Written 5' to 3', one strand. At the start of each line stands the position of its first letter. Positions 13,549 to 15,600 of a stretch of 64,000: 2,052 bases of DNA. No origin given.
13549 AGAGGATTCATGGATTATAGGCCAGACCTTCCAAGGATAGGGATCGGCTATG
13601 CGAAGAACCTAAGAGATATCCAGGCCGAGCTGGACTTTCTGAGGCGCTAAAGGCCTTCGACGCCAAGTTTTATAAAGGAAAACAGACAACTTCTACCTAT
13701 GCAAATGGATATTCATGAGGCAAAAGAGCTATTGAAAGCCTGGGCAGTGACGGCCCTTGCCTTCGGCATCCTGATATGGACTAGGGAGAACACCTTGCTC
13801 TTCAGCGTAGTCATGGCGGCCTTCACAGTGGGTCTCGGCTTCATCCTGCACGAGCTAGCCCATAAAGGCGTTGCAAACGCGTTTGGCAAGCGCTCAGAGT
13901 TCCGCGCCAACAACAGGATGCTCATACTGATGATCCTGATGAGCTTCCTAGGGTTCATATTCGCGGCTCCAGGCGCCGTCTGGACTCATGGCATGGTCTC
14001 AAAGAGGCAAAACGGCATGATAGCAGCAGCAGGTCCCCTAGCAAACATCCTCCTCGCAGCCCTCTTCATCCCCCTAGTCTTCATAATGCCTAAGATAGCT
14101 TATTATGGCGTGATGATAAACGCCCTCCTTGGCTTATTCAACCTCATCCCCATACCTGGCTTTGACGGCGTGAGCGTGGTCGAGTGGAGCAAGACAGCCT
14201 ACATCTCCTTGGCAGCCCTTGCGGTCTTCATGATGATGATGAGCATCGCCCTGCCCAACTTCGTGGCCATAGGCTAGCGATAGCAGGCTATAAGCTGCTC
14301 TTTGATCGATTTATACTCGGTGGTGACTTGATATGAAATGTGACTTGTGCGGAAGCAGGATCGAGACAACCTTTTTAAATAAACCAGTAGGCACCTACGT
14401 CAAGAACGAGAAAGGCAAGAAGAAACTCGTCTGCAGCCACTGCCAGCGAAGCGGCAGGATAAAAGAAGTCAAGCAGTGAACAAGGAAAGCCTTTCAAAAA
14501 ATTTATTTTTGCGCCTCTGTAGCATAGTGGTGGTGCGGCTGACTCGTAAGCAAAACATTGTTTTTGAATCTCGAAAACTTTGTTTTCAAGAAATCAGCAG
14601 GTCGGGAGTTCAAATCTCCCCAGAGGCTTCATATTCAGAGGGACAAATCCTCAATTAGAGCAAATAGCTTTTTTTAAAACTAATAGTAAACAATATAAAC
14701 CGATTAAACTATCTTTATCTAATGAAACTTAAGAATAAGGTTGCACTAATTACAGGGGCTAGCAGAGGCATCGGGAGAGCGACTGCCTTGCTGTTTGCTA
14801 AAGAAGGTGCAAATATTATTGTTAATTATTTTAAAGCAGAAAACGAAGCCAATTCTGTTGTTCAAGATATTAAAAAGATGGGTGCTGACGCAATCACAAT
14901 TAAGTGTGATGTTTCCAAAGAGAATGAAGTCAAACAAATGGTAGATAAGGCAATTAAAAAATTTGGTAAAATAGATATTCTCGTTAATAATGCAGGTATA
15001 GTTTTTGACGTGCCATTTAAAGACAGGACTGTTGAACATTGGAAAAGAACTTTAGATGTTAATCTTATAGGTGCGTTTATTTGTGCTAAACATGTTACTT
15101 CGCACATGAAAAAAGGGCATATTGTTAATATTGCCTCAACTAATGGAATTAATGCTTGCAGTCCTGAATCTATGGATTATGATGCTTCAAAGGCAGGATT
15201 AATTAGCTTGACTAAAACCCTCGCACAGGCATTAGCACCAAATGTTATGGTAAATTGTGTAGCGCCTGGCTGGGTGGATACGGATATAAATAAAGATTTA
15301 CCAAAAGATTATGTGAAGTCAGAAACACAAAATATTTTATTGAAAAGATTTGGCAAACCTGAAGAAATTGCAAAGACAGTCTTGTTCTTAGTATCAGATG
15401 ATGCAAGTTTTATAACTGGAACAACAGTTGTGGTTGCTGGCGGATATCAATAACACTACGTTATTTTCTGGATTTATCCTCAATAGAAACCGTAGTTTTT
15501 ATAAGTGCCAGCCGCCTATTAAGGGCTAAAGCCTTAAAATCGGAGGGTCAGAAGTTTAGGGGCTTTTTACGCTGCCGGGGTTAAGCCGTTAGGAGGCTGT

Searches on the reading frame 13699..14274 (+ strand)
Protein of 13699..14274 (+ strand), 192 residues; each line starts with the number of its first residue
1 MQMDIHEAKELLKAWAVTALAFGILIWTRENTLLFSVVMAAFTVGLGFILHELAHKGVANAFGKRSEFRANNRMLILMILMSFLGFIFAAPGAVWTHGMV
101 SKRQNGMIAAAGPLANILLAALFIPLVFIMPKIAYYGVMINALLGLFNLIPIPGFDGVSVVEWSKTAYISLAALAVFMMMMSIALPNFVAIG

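Call 54: search_protein_families(library=pfam, proteins=[window:13699-14274:+], max_evalue=0.001)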
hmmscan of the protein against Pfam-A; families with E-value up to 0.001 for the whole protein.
window:13699-14274:+ (192 aa): 1 family
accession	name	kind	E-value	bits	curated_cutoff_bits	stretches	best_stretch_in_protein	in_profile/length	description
PF02163.28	Peptidase_M50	-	1.5e-07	31.4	27.2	0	40-129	2-102/221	Peptidase family M50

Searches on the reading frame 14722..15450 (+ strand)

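Call 54: search_protein_families(library=pfam, proteins=[window:14722-15450:+], max_evalue=0.001)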
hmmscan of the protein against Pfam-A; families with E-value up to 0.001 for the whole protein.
window:14722-15450:+ (243 aa): 4 families
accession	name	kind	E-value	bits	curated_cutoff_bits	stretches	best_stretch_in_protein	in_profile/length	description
PF13561.12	adh_short_C2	-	3.4e-67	226.9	27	1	12-242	1-235/236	Enoyl-(Acyl carrier protein) reductase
PF00106.31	adh_short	-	1.2e-57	195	26.6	1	6-196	1-193/195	short chain dehydrogenase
PF08659.16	KR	-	4e-16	59.9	22.6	1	8-175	3-171/180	KR domain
PF23441.1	SDR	-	2.7e-08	34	27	1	2-241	4-254/258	SDR-like rossmann domain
